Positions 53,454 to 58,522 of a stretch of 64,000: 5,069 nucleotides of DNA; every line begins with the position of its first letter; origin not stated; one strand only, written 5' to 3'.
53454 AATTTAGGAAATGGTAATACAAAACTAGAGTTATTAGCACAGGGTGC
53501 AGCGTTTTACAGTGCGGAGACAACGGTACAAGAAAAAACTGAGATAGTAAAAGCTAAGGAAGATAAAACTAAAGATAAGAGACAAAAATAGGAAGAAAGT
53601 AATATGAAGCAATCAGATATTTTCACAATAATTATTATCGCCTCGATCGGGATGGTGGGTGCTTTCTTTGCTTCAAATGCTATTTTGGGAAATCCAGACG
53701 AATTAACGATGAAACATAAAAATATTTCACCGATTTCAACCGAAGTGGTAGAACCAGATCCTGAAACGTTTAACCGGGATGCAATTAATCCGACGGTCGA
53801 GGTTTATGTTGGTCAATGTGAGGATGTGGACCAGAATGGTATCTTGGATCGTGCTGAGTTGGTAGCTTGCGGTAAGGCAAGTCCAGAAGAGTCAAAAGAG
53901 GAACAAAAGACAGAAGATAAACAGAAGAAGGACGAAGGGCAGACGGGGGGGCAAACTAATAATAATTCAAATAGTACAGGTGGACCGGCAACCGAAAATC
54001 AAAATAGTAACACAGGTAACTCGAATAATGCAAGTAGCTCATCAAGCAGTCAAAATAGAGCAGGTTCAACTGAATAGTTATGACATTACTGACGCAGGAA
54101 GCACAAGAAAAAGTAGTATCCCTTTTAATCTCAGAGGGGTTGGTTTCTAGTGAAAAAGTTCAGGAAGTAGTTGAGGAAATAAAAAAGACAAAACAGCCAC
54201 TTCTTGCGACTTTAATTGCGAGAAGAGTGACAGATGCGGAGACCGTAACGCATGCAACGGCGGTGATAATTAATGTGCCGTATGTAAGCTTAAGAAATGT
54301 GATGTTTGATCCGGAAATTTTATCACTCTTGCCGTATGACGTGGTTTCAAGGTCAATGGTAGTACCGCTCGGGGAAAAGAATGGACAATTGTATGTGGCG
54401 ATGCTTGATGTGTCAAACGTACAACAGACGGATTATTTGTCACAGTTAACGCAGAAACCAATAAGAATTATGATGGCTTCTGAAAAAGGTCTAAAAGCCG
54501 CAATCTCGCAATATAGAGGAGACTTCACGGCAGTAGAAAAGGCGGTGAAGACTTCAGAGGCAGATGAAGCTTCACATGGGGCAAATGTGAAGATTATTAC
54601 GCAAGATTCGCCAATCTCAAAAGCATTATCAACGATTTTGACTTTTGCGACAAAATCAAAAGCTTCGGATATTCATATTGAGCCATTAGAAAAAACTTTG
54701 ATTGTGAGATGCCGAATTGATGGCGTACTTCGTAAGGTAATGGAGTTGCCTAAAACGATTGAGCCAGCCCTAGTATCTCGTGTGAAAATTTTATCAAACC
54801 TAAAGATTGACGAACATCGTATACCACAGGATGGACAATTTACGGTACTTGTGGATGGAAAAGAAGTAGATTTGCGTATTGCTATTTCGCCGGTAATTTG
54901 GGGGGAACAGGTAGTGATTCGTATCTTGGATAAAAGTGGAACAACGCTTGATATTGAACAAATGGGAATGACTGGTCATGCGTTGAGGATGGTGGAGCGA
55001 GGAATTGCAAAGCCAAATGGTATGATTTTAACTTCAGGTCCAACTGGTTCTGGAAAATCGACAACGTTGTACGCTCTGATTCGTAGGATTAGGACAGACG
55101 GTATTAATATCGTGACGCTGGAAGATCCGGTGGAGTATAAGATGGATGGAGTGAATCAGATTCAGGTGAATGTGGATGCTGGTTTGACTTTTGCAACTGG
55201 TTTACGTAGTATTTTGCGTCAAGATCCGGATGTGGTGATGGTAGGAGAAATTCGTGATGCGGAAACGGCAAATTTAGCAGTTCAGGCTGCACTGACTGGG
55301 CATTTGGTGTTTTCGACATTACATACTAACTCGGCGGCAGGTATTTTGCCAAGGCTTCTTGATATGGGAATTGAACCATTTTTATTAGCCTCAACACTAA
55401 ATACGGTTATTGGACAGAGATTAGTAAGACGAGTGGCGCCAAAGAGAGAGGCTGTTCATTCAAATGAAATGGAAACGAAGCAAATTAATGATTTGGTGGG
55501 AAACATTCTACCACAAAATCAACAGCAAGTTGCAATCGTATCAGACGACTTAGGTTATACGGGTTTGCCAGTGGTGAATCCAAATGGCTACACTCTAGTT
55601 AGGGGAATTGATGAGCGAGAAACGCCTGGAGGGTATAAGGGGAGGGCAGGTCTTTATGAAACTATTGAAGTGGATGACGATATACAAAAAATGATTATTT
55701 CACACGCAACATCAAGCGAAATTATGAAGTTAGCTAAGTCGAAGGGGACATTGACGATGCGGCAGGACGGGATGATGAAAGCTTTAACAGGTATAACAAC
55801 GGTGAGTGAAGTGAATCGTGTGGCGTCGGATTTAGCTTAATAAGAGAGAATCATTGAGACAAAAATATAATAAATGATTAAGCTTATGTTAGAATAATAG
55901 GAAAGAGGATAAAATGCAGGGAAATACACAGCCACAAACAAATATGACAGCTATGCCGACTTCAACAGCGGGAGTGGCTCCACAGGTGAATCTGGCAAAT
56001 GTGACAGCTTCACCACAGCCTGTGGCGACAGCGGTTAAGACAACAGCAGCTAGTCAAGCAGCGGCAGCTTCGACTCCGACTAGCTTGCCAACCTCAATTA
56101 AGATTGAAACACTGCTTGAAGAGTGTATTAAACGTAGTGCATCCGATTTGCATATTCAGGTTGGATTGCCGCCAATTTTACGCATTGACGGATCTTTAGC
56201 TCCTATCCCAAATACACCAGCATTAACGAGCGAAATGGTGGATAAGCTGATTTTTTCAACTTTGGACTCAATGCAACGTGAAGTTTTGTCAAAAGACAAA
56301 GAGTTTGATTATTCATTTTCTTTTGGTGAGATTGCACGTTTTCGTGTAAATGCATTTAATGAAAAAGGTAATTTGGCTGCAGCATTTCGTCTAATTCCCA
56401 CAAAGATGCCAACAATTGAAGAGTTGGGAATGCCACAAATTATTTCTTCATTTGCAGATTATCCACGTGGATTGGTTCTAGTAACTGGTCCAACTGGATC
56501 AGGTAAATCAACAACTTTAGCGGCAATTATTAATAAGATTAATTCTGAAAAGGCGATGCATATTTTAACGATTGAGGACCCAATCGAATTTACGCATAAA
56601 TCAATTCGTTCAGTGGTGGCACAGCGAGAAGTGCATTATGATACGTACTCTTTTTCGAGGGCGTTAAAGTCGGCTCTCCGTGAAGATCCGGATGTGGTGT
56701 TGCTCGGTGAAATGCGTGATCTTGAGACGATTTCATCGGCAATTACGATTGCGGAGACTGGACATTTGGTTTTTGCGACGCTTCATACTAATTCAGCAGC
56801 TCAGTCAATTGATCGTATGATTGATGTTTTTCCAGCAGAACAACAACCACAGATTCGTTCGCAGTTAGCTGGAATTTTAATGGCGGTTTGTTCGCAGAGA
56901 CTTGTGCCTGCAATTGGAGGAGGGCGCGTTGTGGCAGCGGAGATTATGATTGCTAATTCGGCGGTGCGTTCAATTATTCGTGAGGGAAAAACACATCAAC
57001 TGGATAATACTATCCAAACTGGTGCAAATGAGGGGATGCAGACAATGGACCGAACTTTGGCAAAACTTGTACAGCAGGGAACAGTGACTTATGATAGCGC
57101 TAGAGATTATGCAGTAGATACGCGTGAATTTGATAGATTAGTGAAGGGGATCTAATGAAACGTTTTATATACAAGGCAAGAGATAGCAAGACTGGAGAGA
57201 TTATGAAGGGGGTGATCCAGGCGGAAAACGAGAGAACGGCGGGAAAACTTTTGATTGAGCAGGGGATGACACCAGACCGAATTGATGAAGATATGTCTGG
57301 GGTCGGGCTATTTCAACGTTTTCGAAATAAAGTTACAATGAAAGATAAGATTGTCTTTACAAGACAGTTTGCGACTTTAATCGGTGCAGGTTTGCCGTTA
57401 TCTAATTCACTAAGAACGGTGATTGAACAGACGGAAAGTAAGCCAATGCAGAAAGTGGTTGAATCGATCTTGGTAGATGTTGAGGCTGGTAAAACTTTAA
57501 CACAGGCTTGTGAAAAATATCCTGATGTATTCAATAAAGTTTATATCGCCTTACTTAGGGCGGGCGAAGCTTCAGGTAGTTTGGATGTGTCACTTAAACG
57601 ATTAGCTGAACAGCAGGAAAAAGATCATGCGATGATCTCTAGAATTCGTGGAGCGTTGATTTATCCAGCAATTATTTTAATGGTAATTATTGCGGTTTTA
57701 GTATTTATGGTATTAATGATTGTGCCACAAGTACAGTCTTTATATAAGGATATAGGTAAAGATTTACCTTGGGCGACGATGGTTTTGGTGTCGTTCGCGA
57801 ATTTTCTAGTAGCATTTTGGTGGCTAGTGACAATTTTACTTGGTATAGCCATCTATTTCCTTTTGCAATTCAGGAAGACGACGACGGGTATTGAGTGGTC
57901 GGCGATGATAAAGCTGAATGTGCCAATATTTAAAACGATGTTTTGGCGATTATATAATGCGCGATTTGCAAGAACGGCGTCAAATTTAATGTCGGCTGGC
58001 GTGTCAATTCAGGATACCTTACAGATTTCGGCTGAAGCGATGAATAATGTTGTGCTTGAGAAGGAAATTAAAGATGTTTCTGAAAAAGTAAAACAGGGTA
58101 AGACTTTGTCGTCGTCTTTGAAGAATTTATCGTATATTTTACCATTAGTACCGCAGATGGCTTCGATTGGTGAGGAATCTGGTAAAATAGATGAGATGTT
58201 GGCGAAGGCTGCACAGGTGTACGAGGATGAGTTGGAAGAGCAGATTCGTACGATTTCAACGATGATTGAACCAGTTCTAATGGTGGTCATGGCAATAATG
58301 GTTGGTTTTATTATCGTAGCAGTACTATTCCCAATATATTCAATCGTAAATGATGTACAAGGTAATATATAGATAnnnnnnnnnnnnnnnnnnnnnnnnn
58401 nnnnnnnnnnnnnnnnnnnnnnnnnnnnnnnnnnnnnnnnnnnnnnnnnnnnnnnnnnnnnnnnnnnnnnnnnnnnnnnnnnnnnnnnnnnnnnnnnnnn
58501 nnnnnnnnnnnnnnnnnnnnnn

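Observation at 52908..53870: Cys-bracketed EF-hand-like calcium-binding loops in two consecutive pilus-assembly proteins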

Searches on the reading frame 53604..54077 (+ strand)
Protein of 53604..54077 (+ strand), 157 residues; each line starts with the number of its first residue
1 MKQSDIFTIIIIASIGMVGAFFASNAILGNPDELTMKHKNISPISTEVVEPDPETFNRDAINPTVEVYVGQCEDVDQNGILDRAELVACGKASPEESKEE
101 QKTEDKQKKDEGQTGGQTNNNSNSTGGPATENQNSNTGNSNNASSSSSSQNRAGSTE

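Call 3: search_protein_families(library=pfam, proteins=[window:53604-54077:+], max_evalue=1)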
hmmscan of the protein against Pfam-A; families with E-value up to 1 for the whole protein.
window:53604-54077:+ (157 aa): 0 families

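Call 4: search_protein_families(library=ncbifam, proteins=[window:53604-54077:+], max_evalue=1)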
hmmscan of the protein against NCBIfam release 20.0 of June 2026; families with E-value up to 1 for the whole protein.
window:53604-54077:+ (157 aa): 3 families
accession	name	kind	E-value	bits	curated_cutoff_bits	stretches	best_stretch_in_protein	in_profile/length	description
TIGR03685.1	ribo_P1_arch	equivalog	0.047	14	100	1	66-120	39-93/105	50S ribosomal protein P1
NF010495.0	PRK13914.1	equivalog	0.07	12.1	647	1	96-150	314-368/481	invasion associated endopeptidase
NF053710.1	RNA_heli_RhlE2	exception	0.63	8.3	925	1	44-148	468-576/635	RNA helicase RhlE2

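Call 6: find_homologous_proteins(query=window:53604-54077:+, max_evalue=0.001)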
Query window:53604-54077:+ (157 aa): 883 proteins with E <= 0.001 among 913 candidates; the best 120 are listed.
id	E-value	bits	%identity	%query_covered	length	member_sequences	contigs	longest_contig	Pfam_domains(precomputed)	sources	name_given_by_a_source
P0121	1.8e-93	328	99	100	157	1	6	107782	-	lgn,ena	-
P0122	2.4e-93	328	99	100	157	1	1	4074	-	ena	-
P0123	3.3e-93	327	99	100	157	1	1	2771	-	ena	-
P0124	3.4e-93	327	99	100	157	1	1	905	-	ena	-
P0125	8.2e-93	326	99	100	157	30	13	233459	-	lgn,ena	-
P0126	4.0e-92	324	99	100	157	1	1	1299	-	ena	-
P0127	4.1e-92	324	99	100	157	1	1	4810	-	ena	-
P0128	3.9e-75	269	91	100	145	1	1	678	-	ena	-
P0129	2.1e-71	256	99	77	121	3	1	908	-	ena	-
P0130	1.1e-63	231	74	100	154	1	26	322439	-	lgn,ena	-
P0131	1.5e-63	231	75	100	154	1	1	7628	-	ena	-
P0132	1.7e-63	231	74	100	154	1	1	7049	-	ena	-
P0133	2.4e-63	230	73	100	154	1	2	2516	-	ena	-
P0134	2.5e-63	230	75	100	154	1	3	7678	-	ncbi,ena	-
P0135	2.6e-63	230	73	100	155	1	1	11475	-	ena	-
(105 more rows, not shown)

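Call 46: predict_structure(alignment_id=A2)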
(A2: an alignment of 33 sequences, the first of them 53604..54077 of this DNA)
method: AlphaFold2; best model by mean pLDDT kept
length: 157 residues; sequences in the alignment: 33
mean_pLDDT: 50.4   pTM: 0.17
mean pLDDT of the five models: 50.4, 49.2, 48.7, 47.3, 44.9
residues with pLDDT >= 90: 0; 70-90: 0; 50-70: 76; < 50: 81
segments of 3 or more residues with pLDDT < 50: 64-68, 89-128, 132-146, 148-157
pLDDT, mean of each block of 10 residues (from residue 1): 60 66 57 53 53 53 48 52 51 42 45 43 44 48 46 44
secondary structure, 60 per line:
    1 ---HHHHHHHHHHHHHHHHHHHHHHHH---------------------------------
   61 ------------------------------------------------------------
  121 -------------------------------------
elements in order: H4-27

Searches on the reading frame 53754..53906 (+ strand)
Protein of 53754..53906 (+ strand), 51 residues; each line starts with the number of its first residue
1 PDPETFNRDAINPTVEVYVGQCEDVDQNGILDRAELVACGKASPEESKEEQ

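Call 72: search_protein_families(library=pfam, proteins=[window:53754-53906:+], max_evalue=10)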
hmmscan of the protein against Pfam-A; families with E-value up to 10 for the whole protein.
seq(51 aa): 1 family
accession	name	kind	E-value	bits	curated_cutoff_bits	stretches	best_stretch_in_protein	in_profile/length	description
PF00036.39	EF-hand_1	-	0.14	12.2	25.4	1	24-39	10-25/29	EF hand domain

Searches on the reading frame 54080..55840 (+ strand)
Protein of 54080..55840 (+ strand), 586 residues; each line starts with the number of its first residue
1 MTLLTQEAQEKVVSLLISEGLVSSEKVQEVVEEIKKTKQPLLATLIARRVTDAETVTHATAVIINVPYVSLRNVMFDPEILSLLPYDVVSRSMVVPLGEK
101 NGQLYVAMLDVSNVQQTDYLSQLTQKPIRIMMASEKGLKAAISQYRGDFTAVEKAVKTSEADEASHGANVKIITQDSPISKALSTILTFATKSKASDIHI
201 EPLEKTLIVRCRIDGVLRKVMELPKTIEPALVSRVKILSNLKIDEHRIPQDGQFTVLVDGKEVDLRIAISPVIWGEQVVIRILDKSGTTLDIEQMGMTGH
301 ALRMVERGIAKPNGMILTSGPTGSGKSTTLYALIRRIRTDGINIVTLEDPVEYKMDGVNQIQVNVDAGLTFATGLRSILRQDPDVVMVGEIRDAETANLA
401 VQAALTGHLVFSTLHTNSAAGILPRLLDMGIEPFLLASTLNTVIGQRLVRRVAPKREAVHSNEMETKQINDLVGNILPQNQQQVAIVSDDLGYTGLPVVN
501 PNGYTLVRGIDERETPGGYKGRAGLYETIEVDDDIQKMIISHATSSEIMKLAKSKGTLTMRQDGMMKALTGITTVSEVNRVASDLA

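Call 3: search_protein_families(library=pfam, proteins=[window:54080-55840:+], max_evalue=1)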
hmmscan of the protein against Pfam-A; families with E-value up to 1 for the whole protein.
window:54080-55840:+ (586 aa): 17 families
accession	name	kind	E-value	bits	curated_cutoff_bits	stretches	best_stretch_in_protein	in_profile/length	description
PF00437.27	T2SSE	-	4.9e-121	404.3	24.9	1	175-580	4-370/370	Type II/IV secretion system protein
PF05157.20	MshEN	-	4.4e-16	59.1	23.1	1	65-148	2-86/90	MshEN domain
PF20720.3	nSTAND3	-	0.00038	20.6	27.2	1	311-352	15-56/155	Novel STAND NTPase 3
PF25199.1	nSTAND_NTPase5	-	0.00077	19.7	34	1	311-354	39-83/145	Novel STAND NTPase 5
PF13191.12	AAA_16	-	0.0017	19.3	32.6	1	310-452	24-104/167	AAA ATPase domain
PF13555.12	AAA_29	-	0.0053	16.9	27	1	311-333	20-42/61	P-loop containing region of AAA domain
PF13173.12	AAA_14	-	0.0075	16.7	27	1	315-423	4-103/129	AAA domain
PF13604.12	AAA_30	-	0.008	16.4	27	1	304-346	9-51/191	AAA domain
PF01580.24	FtsK_SpoIIIE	-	0.026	14.4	24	1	298-334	27-60/221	FtsK/SpoIIIE family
PF13401.12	AAA_22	-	0.045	14.5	27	1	313-349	5-43/130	AAA domain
PF00005.33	ABC_tran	-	0.092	13.8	25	1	317-344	15-42/137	ABC transporter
PF04851.21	ResIII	-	0.097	13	22.5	1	301-342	11-52/164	Type III restriction enzyme, res subunit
PF01935.23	DUF87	-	0.1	13.1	23.2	1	320-346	30-57/220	Helicase HerA, central domain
PF23560.1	GBD_Hemicentin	-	0.12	12.7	27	0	527-581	18-71/100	Hemicentin galactose-binding domain-like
PF03266.21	NTPase_1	-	0.14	12.5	23.9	0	316-344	2-30/168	NTPase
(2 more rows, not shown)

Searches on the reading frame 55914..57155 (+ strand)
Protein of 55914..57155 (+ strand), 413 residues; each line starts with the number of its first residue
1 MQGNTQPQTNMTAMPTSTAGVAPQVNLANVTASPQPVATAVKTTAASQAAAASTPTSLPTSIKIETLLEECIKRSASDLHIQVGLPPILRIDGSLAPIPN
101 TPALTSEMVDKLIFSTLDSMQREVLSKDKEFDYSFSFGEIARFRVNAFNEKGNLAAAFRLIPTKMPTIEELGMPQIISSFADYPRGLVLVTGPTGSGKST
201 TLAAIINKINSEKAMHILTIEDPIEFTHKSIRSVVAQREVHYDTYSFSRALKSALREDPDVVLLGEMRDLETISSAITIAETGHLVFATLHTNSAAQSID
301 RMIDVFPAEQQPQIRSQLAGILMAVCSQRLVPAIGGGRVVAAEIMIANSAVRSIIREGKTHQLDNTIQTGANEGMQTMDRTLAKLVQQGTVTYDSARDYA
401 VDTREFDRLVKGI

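Call 60: search_protein_families(library=pfam, proteins=[window:55914-57155:+], max_evalue=0.01)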
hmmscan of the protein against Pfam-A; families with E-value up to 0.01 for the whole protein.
window:55914-57155:+ (413 aa): 18 families
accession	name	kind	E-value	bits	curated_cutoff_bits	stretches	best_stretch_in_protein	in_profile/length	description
PF00437.27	T2SSE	-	4.1e-51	174.2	24.9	1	62-334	10-281/370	Type II/IV secretion system protein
PF25199.1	nSTAND_NTPase5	-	8.8e-06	26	34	1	185-235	41-91/145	Novel STAND NTPase 5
PF13401.12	AAA_22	-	6.2e-05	23.8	27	1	184-237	4-56/130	AAA domain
PF13191.12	AAA_16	-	0.00017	22.6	32.6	1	184-216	24-55/167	AAA ATPase domain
PF13555.12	AAA_29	-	0.00017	21.7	27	1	184-207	21-44/61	P-loop containing region of AAA domain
PF01935.23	DUF87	-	0.00031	21.4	23.2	1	189-218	27-56/220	Helicase HerA, central domain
PF13476.12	AAA_23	-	0.0012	20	27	1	185-205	19-39/201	AAA domain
PF13086.12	AAA_11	-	0.0014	18.9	27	0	186-219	18-45/257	AAA domain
PF13604.12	AAA_30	-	0.0019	18.4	27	1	177-213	10-46/191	AAA domain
PF12775.13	AAA_7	-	0.0019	18.2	25.8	1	166-217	15-65/181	P-loop containing dynein motor region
PF00005.33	ABC_tran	-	0.0026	18.8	25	1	186-232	12-62/137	ABC transporter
PF13173.12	AAA_14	-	0.0028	18.1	27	1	187-232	4-49/129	AAA domain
PF02283.22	CobU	-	0.0028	17.7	27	1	188-265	1-80/168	Cobinamide kinase / cobinamide phosphate guanyltransferase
PF20720.3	nSTAND3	-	0.0037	17.4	27.2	1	186-226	18-57/155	Novel STAND NTPase 3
PF04851.21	ResIII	-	0.0041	17.5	22.5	1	188-232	26-71/164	Type III restriction enzyme, res subunit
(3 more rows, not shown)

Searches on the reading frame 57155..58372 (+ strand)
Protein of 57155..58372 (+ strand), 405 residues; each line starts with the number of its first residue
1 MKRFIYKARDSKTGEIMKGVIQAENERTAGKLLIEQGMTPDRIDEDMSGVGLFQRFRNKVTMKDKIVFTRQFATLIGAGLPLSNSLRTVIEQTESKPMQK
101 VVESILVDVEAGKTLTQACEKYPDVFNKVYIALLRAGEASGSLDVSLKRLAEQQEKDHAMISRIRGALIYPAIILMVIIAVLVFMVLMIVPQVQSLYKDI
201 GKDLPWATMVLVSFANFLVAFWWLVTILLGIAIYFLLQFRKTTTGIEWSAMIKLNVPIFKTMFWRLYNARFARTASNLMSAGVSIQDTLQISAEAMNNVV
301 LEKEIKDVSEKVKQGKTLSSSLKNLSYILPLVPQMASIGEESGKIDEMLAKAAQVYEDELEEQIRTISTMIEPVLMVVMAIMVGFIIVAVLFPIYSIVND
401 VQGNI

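Call 60: search_protein_families(library=pfam, proteins=[window:57155-58372:+], max_evalue=0.01)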
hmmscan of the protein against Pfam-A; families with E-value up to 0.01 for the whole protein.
window:57155-58372:+ (405 aa): 1 family
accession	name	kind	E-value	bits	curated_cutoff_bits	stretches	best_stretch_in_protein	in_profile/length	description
PF00482.28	T2SSF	-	2.9e-63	211.8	25.2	2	68-191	1-125/125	Type II secretion system (T2SS), protein F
